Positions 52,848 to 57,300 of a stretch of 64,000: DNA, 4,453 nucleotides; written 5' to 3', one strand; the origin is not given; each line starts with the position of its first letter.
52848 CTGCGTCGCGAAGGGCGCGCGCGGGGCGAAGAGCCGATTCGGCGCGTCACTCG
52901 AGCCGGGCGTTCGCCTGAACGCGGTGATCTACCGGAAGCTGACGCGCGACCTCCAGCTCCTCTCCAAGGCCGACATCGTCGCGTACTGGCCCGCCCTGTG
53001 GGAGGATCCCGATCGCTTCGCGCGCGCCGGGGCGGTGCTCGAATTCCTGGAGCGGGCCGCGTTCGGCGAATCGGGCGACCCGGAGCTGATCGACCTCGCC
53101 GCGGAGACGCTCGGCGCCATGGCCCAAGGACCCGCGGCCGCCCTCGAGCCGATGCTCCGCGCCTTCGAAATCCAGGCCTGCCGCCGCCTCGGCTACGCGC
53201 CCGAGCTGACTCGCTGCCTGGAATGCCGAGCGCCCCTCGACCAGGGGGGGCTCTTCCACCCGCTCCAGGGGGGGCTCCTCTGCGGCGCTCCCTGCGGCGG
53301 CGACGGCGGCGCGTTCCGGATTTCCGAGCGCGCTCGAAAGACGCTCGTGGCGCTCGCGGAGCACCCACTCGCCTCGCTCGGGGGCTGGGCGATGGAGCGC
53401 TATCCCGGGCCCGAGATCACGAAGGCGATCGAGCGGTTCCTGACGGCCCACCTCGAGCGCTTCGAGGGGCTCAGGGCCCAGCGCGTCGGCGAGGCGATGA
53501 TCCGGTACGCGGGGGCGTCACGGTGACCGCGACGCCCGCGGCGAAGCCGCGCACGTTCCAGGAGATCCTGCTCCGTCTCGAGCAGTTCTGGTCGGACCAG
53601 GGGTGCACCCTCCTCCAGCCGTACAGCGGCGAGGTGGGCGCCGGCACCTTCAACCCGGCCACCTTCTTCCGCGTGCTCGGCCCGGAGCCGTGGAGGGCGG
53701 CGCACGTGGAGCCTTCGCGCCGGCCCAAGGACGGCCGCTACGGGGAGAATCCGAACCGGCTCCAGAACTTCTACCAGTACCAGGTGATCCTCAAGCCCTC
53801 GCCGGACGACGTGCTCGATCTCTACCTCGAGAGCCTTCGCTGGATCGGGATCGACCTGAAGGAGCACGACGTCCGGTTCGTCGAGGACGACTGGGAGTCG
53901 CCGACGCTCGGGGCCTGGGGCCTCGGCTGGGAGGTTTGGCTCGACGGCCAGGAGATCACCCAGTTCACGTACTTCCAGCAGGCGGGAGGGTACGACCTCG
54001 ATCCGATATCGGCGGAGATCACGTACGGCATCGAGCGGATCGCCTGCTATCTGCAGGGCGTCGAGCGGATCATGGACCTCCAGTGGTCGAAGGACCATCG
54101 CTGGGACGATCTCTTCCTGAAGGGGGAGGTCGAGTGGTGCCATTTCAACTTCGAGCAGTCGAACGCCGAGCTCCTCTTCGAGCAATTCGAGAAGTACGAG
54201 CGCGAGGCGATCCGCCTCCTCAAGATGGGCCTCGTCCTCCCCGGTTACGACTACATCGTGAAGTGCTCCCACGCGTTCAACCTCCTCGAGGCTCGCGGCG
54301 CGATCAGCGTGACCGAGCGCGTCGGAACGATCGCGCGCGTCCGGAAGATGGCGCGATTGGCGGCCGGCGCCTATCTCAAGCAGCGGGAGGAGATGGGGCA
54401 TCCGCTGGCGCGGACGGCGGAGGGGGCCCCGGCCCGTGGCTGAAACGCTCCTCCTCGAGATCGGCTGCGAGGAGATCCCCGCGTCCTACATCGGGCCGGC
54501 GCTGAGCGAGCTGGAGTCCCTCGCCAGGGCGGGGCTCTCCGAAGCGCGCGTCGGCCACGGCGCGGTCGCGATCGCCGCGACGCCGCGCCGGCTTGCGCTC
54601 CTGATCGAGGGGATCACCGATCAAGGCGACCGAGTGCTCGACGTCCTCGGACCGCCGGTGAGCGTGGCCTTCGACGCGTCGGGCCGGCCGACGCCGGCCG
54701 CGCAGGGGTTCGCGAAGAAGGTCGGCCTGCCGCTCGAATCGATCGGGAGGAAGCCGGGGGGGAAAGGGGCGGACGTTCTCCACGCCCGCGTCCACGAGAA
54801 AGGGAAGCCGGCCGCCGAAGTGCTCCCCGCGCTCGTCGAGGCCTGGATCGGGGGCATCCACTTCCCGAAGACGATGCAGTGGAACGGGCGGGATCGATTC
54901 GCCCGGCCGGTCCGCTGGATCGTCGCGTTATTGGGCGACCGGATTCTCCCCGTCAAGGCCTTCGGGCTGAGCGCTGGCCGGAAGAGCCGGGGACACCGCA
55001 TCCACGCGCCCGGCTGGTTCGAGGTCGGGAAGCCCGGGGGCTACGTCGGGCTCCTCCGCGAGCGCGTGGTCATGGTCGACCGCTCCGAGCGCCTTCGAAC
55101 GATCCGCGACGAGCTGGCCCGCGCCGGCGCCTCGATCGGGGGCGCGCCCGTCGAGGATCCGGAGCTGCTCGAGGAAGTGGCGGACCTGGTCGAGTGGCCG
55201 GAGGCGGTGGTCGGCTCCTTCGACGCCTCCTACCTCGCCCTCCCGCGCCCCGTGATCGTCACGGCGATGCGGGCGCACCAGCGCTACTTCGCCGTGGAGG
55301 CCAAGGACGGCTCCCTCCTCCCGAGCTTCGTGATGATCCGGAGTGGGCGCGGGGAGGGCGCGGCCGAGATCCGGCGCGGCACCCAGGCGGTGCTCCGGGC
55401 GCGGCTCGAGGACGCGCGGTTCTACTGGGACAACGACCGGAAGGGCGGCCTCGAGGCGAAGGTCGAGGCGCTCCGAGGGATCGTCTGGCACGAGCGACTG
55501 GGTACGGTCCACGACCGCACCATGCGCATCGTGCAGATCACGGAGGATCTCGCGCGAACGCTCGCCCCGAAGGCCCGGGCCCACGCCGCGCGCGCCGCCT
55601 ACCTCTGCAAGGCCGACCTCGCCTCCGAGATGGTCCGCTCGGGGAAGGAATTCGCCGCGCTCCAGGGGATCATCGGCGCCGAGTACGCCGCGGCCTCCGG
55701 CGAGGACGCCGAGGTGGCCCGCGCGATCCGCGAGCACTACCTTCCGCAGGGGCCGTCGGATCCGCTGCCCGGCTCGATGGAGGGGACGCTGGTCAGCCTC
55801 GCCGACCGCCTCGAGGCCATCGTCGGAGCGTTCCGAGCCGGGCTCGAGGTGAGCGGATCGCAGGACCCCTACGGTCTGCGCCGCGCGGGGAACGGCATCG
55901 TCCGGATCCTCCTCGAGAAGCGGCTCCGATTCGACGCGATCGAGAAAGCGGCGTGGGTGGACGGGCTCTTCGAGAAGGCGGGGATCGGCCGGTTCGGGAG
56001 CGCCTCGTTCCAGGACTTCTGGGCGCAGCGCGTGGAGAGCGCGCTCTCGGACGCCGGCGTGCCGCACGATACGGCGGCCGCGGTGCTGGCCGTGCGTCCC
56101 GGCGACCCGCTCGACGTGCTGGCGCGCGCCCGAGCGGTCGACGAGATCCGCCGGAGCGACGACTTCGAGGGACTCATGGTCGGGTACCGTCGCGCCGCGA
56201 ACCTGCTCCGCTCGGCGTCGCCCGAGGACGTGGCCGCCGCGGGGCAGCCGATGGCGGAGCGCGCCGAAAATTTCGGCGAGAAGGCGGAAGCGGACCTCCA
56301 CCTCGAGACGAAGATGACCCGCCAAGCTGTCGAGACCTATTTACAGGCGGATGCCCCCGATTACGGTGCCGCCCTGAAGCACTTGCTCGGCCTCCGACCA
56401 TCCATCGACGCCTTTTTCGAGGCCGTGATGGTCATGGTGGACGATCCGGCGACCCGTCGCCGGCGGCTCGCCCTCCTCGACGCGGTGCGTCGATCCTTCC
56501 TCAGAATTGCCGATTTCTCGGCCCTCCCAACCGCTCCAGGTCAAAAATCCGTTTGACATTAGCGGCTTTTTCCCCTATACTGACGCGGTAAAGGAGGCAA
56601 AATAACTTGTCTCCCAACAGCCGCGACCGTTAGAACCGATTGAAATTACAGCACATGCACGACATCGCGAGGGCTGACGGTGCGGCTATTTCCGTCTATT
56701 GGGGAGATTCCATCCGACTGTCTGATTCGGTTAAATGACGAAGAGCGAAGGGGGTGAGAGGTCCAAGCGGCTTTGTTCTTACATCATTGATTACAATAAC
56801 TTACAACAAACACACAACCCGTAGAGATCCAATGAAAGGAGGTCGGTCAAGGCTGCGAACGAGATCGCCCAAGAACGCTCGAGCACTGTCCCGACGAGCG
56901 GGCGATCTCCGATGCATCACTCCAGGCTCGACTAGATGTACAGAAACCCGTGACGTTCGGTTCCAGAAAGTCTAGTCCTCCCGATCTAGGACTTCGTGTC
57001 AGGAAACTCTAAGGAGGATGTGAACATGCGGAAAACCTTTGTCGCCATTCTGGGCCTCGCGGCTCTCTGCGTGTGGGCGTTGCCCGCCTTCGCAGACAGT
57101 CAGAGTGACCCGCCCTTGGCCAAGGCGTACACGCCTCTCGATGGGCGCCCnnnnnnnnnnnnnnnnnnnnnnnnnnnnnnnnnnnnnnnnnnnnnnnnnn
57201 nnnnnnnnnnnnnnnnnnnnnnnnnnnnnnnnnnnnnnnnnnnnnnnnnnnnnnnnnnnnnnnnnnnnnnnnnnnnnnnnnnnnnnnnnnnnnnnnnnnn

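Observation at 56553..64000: Compositionally distinct terminal module: strong promoter, long leader, a giant T9SS-tagged protein of unknown function, then two paralogous PKD-repeat lipoproteins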

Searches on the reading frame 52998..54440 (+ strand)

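Call 96: search_protein_families(library=pfam, proteins=[window:52998-54440:+], max_evalue=0.00001)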
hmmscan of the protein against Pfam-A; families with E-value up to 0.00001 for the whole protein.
window:52998-54440:+ (481 aa): 1 family
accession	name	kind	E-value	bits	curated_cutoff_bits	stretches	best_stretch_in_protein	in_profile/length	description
PF02091.20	tRNA-synt_2e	-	5e-139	462.7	27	1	187-464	1-278/278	Glycyl-tRNA synthetase alpha subunit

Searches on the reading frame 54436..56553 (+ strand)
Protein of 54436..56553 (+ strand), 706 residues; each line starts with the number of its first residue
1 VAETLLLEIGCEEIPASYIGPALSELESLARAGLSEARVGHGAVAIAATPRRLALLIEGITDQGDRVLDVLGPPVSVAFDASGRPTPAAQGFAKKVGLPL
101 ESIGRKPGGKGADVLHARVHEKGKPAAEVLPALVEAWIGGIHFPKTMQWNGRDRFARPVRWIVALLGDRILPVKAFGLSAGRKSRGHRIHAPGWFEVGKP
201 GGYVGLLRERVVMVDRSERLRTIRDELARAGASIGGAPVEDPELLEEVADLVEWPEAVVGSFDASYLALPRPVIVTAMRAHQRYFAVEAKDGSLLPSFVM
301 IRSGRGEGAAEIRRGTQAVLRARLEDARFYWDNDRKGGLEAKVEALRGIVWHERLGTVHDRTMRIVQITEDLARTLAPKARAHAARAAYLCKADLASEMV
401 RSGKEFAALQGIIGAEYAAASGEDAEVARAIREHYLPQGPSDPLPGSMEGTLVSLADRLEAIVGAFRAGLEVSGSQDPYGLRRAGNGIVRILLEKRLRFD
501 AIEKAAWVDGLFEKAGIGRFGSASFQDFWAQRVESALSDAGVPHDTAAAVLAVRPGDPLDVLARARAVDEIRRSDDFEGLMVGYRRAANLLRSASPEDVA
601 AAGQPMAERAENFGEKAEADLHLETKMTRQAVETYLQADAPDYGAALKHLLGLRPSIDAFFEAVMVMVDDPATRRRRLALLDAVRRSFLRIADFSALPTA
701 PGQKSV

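Call 96: search_protein_families(library=pfam, proteins=[window:54436-56553:+], max_evalue=0.00001)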
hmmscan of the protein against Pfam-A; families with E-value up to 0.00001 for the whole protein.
window:54436-56553:+ (706 aa): 2 families
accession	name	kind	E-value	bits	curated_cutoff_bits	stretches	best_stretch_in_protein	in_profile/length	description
PF02092.22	tRNA_synt_2f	-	8.4e-177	589.7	29.2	1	5-552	1-536/536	Glycyl-tRNA synthetase beta subunit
PF05746.21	DALR_1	-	9.4e-06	26.1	22.3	0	583-687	4-101/117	DALR anticodon binding domain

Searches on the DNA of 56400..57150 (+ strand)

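Call 8: search_rna_families(source=window, start=56400, end=57150, threshold=evalue, max_evalue=10)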
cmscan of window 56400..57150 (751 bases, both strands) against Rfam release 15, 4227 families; matches with E-value up to 10: 3.
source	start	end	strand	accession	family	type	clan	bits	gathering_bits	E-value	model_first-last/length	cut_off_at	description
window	57074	57131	+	RF02808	PyrR210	Gene; snRNA; snoRNA; HACA-box;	-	14.4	59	5.2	1-59/59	no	Pyrobaculum sRNA 210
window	56997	57050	+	RF01099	PK-IAV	Cis-reg;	-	14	47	6.7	1-48/48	no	Pseudoknot of influenza A virus gene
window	56618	56652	-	RF03139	S4-Bacteroidia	Cis-reg; leader;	CL00119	13.4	34.7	5.9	1-34/34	no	S4-Bacteroidia ribosomal protein leader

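Call 78: build_rna_model(alignment_id=A6, structure=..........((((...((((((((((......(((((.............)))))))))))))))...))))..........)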
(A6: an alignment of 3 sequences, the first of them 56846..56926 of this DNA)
Model R1 built from alignment A6 (3 sequences, 83 columns); structure: as given.
model positions 81; base pairs 19; branch points 0; effective number of sequences 1.27; information 0.701 bits per position. Calibrated on 0.2 Mb of random sequence (short: E-values are rough).
structure used (alignment columns):
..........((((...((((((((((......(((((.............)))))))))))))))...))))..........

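Call 79: search_with_rna_model(model_id=R1, sources=[window, L001, L002, L004, L005, L006, L007, L008, L009, L010, L011, L012, L013, L014, L015, L017, L018, L019, L020, L021, L022, L023, L024, L025, L026, L028, L029, L030, L032, L033], make_alignment=true, max_evalue=0.01)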
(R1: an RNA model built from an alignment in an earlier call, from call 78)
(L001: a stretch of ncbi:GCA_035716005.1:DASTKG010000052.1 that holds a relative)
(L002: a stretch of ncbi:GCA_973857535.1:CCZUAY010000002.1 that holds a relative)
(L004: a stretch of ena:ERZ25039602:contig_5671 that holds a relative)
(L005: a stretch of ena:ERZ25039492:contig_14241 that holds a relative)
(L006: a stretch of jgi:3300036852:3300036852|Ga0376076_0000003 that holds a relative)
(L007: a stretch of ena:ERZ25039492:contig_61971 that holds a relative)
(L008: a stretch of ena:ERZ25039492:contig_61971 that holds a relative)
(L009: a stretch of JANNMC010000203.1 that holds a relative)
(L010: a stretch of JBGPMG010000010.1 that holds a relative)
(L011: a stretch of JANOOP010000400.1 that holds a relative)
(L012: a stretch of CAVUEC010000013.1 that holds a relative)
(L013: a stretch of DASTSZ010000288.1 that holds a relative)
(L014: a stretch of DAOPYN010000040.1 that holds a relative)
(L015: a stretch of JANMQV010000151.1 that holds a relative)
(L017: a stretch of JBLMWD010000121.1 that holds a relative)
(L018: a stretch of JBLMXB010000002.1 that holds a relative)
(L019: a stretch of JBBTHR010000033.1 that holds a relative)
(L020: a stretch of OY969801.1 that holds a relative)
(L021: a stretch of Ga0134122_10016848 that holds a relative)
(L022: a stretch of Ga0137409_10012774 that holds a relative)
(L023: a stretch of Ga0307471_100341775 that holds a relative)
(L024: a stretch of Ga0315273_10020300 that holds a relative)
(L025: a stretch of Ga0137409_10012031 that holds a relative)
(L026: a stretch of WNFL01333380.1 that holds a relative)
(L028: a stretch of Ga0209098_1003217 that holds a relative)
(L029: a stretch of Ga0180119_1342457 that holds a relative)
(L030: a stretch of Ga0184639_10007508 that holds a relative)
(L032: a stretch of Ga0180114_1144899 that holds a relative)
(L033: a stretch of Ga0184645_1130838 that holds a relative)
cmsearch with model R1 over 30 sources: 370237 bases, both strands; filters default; matches with E-value up to 0.01: 24.
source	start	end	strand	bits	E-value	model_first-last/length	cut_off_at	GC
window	56845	56926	+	105.8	2e-26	1-81/81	no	0.63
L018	6800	6880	+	105.5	2.4e-26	1-81/81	no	0.64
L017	2109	2189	+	101.5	3.2e-25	1-81/81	no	0.69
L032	253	332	+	55.4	2.3e-12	1-81/81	no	0.57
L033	239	318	+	51.4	3.2e-11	1-81/81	no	0.64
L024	3982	4061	-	49.7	9.3e-11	1-81/81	no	0.61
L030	951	1030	+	49.4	1.1e-10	1-81/81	no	0.6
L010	6807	6886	+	49.3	1.2e-10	1-81/81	no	0.64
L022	2228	2307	-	49.1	1.4e-10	1-81/81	no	0.62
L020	6229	6306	+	46.3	8.1e-10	1-81/81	no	0.62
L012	1697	1774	+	44.9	1.9e-09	1-81/81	no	0.62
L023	976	1055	-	44.9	2e-09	1-81/81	no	0.6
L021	1307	1386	+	44.2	3.2e-09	1-81/81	no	0.62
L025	2936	3015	+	41.8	1.5e-08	1-81/81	no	0.59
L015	3176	3253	+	40.2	4e-08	1-81/81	no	0.63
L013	672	749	-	39.9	4.9e-08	1-81/81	no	0.62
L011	459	536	-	39.6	6e-08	1-81/81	no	0.64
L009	2294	2371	-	38.8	1e-07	1-81/81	no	0.6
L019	4211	4288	+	38.6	1.2e-07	1-81/81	no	0.65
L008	9826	9903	+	37.2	2.9e-07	1-81/81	no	0.6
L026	8641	8720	+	34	2.2e-06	1-81/81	no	0.57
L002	9828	9904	+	32.5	5.7e-06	1-81/81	no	0.64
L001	9795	9873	+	31.5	1.1e-05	1-81/81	no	0.58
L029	4044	4122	-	24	0.0014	1-81/81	no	0.61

Alignment A7: 24 matches aligned to the model, 86 columns, each read 5' to 3' on its own strand. Consensus structure (alignment columns), stored with it:
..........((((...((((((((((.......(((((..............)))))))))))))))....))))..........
